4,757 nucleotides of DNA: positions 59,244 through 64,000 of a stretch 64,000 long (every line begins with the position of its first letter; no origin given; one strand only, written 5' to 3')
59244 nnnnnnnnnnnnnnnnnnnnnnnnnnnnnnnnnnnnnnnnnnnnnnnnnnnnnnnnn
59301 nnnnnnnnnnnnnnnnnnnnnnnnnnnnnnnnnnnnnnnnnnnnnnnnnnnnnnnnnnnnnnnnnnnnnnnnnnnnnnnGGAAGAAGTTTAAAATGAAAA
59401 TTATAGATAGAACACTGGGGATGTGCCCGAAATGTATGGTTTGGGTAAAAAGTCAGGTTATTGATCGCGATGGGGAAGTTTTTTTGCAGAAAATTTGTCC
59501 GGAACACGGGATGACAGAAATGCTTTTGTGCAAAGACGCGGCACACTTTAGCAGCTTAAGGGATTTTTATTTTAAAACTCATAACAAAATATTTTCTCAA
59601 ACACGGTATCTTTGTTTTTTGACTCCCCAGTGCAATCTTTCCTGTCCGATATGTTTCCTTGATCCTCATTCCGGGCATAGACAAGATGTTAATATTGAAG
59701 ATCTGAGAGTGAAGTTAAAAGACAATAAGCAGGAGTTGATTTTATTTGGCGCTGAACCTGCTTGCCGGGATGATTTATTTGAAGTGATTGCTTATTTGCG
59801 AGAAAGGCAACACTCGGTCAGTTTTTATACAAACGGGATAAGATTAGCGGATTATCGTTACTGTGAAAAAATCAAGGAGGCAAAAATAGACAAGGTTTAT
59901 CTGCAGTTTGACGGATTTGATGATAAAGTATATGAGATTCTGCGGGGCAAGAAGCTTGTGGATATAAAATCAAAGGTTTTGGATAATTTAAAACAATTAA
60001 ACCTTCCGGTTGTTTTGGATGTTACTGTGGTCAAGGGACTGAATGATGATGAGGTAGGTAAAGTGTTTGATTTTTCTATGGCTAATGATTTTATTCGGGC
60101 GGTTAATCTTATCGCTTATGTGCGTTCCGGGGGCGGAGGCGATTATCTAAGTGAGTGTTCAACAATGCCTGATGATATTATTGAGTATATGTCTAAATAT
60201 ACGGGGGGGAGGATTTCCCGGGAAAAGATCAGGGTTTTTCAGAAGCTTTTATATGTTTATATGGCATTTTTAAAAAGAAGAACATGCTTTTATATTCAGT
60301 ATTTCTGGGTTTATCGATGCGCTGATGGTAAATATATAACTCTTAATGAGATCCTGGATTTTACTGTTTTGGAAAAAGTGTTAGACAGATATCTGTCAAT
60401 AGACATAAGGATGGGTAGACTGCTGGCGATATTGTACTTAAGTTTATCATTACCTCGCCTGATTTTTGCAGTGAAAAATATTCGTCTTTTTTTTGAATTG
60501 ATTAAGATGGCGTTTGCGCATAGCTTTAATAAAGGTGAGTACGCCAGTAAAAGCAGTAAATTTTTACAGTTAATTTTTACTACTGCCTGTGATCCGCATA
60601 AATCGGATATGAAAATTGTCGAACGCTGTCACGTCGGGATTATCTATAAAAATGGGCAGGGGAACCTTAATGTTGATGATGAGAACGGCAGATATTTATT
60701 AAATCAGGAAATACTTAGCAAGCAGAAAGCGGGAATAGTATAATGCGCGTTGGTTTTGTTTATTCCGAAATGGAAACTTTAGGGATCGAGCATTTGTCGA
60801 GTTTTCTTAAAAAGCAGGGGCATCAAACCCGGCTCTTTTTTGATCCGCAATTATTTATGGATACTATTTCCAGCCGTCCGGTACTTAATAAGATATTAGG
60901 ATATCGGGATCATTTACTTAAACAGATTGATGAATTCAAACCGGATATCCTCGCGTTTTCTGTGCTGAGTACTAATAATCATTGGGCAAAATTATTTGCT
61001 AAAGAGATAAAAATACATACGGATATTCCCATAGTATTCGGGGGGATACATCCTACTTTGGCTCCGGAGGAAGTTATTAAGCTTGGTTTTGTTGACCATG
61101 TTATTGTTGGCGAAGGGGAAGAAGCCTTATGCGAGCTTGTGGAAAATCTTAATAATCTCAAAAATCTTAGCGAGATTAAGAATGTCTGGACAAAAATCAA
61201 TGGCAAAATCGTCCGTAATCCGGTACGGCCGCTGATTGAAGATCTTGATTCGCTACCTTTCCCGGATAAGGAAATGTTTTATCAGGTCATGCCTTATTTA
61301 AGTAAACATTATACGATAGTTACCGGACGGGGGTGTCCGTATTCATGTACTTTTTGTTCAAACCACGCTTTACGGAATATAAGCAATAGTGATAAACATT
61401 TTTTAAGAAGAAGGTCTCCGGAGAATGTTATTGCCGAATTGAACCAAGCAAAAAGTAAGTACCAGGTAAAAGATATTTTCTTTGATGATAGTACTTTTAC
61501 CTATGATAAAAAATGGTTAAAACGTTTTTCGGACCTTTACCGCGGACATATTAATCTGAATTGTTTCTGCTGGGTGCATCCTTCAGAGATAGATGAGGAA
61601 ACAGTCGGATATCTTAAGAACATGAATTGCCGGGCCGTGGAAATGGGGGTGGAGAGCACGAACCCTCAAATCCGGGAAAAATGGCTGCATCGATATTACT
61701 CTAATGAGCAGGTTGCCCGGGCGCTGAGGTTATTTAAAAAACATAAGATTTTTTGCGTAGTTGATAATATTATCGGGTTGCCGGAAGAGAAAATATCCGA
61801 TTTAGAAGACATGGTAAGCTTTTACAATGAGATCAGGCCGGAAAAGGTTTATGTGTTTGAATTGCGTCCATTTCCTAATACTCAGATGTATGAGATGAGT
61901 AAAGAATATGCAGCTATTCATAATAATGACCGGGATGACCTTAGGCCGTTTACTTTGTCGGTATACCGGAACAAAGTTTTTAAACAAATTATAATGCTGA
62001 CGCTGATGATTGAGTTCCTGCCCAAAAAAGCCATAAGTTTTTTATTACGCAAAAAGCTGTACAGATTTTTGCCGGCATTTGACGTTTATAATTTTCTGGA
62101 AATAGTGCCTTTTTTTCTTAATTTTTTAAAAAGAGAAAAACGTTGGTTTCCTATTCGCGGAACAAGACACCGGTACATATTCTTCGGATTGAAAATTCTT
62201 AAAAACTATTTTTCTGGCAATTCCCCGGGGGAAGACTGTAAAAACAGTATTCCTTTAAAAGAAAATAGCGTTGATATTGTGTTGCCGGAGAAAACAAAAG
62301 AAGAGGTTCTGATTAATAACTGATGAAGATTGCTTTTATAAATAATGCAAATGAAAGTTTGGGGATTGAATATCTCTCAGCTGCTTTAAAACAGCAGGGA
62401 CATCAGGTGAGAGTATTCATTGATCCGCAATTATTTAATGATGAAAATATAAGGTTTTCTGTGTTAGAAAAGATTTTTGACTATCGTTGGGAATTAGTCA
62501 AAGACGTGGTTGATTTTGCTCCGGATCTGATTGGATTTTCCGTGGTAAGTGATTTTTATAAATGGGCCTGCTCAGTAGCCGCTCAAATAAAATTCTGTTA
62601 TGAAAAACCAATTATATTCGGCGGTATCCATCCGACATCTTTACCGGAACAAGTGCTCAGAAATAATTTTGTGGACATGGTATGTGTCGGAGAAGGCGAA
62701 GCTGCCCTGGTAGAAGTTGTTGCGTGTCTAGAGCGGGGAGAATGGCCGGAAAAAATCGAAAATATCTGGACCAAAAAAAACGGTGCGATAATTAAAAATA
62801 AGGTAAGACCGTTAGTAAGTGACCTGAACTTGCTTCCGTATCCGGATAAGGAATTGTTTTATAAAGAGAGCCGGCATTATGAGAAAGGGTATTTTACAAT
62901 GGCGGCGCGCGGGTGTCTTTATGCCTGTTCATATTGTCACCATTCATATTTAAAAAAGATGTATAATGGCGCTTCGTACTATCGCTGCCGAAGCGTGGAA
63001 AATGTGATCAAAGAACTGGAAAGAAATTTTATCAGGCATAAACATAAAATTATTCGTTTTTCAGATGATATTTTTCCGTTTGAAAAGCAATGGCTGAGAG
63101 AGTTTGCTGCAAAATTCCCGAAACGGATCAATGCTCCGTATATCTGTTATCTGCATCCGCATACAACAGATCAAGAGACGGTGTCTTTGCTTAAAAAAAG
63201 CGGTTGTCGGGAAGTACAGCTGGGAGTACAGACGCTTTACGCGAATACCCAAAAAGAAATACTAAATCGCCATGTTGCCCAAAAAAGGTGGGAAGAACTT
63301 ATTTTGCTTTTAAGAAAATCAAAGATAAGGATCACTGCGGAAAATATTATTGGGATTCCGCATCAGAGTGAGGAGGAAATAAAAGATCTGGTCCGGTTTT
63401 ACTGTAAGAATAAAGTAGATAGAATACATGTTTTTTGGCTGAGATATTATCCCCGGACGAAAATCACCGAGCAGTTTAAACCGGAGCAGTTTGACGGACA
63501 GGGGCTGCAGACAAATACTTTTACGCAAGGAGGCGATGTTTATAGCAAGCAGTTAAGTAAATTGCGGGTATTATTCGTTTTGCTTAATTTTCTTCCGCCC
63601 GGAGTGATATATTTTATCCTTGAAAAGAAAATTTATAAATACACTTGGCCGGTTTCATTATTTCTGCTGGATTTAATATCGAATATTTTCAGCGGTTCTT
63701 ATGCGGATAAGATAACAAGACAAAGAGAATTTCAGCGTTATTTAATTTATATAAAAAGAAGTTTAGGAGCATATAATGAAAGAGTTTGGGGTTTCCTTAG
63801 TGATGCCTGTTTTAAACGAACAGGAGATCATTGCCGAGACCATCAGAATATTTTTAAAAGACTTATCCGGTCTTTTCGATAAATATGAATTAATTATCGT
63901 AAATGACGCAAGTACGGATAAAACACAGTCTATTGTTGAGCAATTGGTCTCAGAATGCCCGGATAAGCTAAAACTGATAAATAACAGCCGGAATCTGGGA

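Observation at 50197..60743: Five tandem paralogs of a zinc-ribbon/rubredoxin-like-N-terminus radical SAM family with a conserved C-terminal 3-Cys set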

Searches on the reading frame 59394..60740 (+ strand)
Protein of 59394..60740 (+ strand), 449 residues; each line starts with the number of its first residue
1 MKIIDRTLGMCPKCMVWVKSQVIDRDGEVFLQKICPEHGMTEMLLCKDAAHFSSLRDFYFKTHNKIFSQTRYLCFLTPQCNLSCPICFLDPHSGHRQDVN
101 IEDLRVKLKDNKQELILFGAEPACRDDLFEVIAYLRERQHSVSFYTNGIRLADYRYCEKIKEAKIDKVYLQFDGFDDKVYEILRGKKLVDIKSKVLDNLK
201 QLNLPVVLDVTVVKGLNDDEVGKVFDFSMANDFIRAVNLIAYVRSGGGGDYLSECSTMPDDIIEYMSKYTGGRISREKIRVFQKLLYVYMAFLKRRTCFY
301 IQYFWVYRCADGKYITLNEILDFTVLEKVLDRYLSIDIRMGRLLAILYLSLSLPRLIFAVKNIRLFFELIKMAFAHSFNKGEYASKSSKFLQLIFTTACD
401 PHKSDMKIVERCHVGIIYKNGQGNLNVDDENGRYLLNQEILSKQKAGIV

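Call 4: search_protein_families(library=pfam, proteins=[window:59394-60740:+], max_evalue=0.1)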
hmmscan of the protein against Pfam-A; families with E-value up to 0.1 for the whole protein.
window:59394-60740:+ (449 aa): 4 families
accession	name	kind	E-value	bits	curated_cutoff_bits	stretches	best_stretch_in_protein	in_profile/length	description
PF04055.27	Radical_SAM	-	9.8e-21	75.1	29.5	1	76-227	3-165/166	Radical SAM superfamily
PF23545.1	Zn_ribbon_HMPTM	-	1.7e-11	43.9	27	1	4-46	2-44/45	HMPTM N-terminal zinc ribbon domain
PF19238.5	Radical_SAM_2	-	0.035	14.2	26.7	0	157-221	69-133/151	Radical SAM-like domain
PF10138.15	vWA-TerF-like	-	0.079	13.5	29.4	0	116-201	78-165/200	vWA found in TerF C terminus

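Call 5: search_protein_families(library=ncbifam, proteins=[window:59394-60740:+], max_evalue=0.1)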
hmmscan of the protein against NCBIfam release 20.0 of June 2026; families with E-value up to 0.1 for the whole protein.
window:59394-60740:+ (449 aa): 35 families (the best 25 are shown)
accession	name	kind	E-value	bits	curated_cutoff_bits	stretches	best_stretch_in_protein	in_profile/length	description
NF045646.2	rSAM_Se_TrsS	equivalog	5.7e-48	163.5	490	2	76-277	92-302/441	radical SAM (seleno)protein TrsS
NF045702.1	rSAM_GDGT_ether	equivalog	1.3e-44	152.6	450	2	76-414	92-453/486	tetraether lipid synthase Tes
NF001199.0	PRK00164.2-1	equivalog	2.5e-19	69.6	231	1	76-235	18-182/308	GTP 3',8-cyclase MoaA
NF045703.1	rSAM_Tes_intein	exception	3.6e-19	68.1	1700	2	112-240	637-771/1040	tetraether lipid synthase Tes, intein-containing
TIGR02668.1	moaA_archaeal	equivalog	3.9e-18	65.5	325.25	1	76-269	16-213/303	GTP 3',8-cyclase MoaA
TIGR04317.1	W_rSAM_matur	equivalog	1.8e-13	50.3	380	1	76-203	10-137/349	tungsten cofactor oxidoreductase radical SAM maturase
TIGR04055.1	rSAM_NirJ2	equivalog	3.6e-13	49.7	500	1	77-231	7-164/326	putative heme d1 biosynthesis radical SAM protein NirJ2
TIGR02666.1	moaA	equivalog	2.1e-12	46.6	284.05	1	76-233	16-185/336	GTP 3',8-cyclase MoaA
NF050035.1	rSAM_WgK_link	exception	2.4e-12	46.5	650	1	76-219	15-163/367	radical SAM/SPASM peptide maturase WgkB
TIGR04054.1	rSAM_NirJ1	equivalog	2.1e-11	43.1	650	1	77-254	43-222/387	putative heme d1 biosynthesis radical SAM protein NirJ1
TIGR03962.1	mycofact_rSAM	equivalog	3.8e-11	42.7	265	1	76-250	18-193/339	mycofactocin radical SAM maturase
TIGR04545.1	rSAM_ahbD_hemeb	equivalog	2.2e-10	40.5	500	1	76-230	6-164/339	heme b synthase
TIGR02109.1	PQQ_syn_pqqE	equivalog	2.2e-10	40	381.35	1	73-231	10-172/358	pyrroloquinoline quinone biosynthesis protein PqqE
TIGR04051.1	rSAM_NirJ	equivalog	1.9e-09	37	515.45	1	76-214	8-150/354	heme d1 biosynthesis radical SAM protein NirJ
TIGR04546.1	rSAM_ahbC_deAc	equivalog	6.7e-09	35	650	1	76-254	45-225/390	12,18-didecarboxysiroheme deacetylase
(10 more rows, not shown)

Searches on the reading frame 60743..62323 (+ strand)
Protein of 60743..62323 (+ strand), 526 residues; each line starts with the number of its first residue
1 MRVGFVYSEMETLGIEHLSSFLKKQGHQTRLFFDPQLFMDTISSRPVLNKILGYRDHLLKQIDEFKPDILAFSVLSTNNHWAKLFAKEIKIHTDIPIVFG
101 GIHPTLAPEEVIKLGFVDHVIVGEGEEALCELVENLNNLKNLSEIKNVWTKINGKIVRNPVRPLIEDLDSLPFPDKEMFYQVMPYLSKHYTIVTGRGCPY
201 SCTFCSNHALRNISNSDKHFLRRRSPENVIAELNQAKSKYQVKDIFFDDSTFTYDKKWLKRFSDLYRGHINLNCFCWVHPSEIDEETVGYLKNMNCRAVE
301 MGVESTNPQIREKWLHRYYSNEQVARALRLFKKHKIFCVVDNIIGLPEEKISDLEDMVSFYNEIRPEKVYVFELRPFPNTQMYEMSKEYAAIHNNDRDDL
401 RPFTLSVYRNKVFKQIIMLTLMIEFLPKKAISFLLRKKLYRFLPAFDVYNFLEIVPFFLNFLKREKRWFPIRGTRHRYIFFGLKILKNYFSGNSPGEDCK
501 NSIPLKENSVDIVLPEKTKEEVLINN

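Call 9: search_protein_families(library=pfam, proteins=[window:60743-62323:+], max_evalue=0.001)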
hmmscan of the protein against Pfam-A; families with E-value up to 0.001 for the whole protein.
window:60743-62323:+ (526 aa): 3 families
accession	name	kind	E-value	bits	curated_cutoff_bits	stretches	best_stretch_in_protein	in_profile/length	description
PF04055.27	Radical_SAM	-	6.1e-21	75.7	29.5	1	192-360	1-165/166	Radical SAM superfamily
PF02310.24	B12-binding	-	3e-18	66.2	32.1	1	6-132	8-120/121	B12 binding domain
PF19864.5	Radical_SAM_N2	-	7.9e-05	22.6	29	1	93-142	84-131/151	Radical SAM proteins, N-terminal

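Call 28: search_protein_families(library=ncbifam, proteins=[window:60743-62323:+], max_evalue=0.00001)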
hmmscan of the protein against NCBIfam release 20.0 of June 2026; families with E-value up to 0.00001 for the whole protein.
window:60743-62323:+ (526 aa): 24 families
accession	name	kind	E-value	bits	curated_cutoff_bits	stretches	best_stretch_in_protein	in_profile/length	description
TIGR04072.2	rSAM_ladder_B12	equivalog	1.9e-35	122.4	360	1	56-402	48-387/443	lipid biosynthesis B12-binding/radical SAM protein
TIGR03471.1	HpnJ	equivalog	3e-35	122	577.6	1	86-396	88-397/472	hopanoid biosynthesis associated radical SAM protein HpnJ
TIGR04479.1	bcpD_PhpK_rSAM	subfamily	3.4e-32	111.5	600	1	119-367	174-412/504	PhpK family radical SAM P-methyltransferase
TIGR04013.1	B12_SAM_MJ_1487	hypoth_equivalog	1.6e-31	109.6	251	1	57-386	33-357/382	TIGR04013 family B12-binding domain/radical SAM domain-containing protein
TIGR02026.1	BchE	equivalog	6.2e-31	107.8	481.35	1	57-449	54-443/497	magnesium-protoporphyrin IX monomethyl ester anaerobic oxidative cyclase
NF050148.1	rSAM_ApyD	equivalog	1.7e-30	106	750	1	13-385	26-392/645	RiPP biosynthesis radical SAM protein ApyD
NF038361.1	rSAM_Sden_1168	equivalog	1.2e-26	93.4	575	1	60-393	134-480/560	Sden_1168 family B12-binding radical SAM P-methyltransferase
TIGR03975.1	rSAM_ocin_1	subfamily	1.3e-23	83.4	281.85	1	45-360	107-426/606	RiPP maturation radical SAM C-methyltransferase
TIGR04190.1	B12_SAM_Ta0216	equivalog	8.4e-21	74.1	500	1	82-365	96-395/554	TIGR04190 family B12-binding domain/radical SAM domain protein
TIGR04014.1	B12_SAM_MJ_0865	equivalog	3.3e-19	69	360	1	52-413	24-389/434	methyl-coenzyme M reductase glutamine C-methyltransferase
TIGR04367.1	HpnR_B12_rSAM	equivalog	3.8e-18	65.3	650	1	6-385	16-372/490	hopanoid C-3 methylase HpnR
NF033712.0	B12_rSAM_KedN5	subfamily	1.3e-17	63.2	700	1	63-206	59-212/624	KedN5 family methylcobalamin-dependent radical SAM C-methyltransferase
TIGR04428.1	B12_rSAM_trp_MT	equivalog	2.7e-16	59.1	500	1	191-382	218-417/558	tryptophan 2-C-methyltransferase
TIGR04295.1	B12_rSAM_oligo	hypoth_equivalog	6.8e-15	54.7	400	1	98-384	105-382/422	TIGR04295 family B12-binding domain-containing radical SAM protein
TIGR04385.1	B12_rSAM_cofa1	equivalog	7.6e-15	55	450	1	13-364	21-364/438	B12 lower ligand biosynthesis radical SAM protein BzaD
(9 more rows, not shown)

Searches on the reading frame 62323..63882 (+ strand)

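Call 9: search_protein_families(library=pfam, proteins=[window:62323-63882:+], max_evalue=0.001)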
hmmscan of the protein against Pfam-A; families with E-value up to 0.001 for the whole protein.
window:62323-63882:+ (519 aa): 3 families
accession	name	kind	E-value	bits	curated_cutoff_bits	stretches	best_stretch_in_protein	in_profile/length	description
PF04055.27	Radical_SAM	-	1.4e-18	68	29.5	1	196-359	5-165/166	Radical SAM superfamily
PF02310.24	B12-binding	-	1.6e-14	54.2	32.1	1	11-132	13-120/121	B12 binding domain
PF19864.5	Radical_SAM_N2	-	0.00059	19.7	29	0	94-138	85-127/151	Radical SAM proteins, N-terminal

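Call 28: search_protein_families(library=ncbifam, proteins=[window:62323-63882:+], max_evalue=0.00001)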
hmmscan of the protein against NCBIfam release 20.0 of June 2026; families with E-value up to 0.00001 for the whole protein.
window:62323-63882:+ (519 aa): 21 families
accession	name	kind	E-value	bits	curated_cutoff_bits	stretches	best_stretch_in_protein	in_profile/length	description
TIGR04072.2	rSAM_ladder_B12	equivalog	8.3e-29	100.5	360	1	13-358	19-344/443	lipid biosynthesis B12-binding/radical SAM protein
NF050148.1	rSAM_ApyD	equivalog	8.5e-26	90.5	750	1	12-355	25-358/645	RiPP biosynthesis radical SAM protein ApyD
TIGR03471.1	HpnJ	equivalog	2.5e-24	86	577.6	1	79-390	81-392/472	hopanoid biosynthesis associated radical SAM protein HpnJ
TIGR04479.1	bcpD_PhpK_rSAM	subfamily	3.6e-24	85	600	1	123-385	178-431/504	PhpK family radical SAM P-methyltransferase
TIGR02026.1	BchE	equivalog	7.9e-23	81.1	481.35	1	13-381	23-383/497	magnesium-protoporphyrin IX monomethyl ester anaerobic oxidative cyclase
TIGR04013.1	B12_SAM_MJ_1487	hypoth_equivalog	1.2e-22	80.3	251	1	63-246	39-202/382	TIGR04013 family B12-binding domain/radical SAM domain-containing protein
NF038361.1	rSAM_Sden_1168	equivalog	6e-22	77.9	575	1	13-383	86-471/560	Sden_1168 family B12-binding radical SAM P-methyltransferase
TIGR03975.1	rSAM_ocin_1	subfamily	1.2e-19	70.3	281.85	1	44-356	106-423/606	RiPP maturation radical SAM C-methyltransferase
NF033712.0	B12_rSAM_KedN5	subfamily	8.9e-19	67.1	700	1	63-384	59-390/624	KedN5 family methylcobalamin-dependent radical SAM C-methyltransferase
TIGR04385.1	B12_rSAM_cofa1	equivalog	2e-16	60.3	450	1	13-357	21-358/438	B12 lower ligand biosynthesis radical SAM protein BzaD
TIGR04367.1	HpnR_B12_rSAM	equivalog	5.6e-13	48.2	650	1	11-382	21-370/490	hopanoid C-3 methylase HpnR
TIGR04295.1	B12_rSAM_oligo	hypoth_equivalog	4.1e-12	45.5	400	1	20-354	33-353/422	TIGR04295 family B12-binding domain-containing radical SAM protein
TIGR04190.1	B12_SAM_Ta0216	equivalog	6.1e-11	41.6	500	1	82-361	96-392/554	TIGR04190 family B12-binding domain/radical SAM domain protein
TIGR04428.1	B12_rSAM_trp_MT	equivalog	4e-10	38.7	500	0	193-398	220-437/558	tryptophan 2-C-methyltransferase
TIGR04014.1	B12_SAM_MJ_0865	equivalog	4.8e-10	38.8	360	1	53-238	25-203/434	methyl-coenzyme M reductase glutamine C-methyltransferase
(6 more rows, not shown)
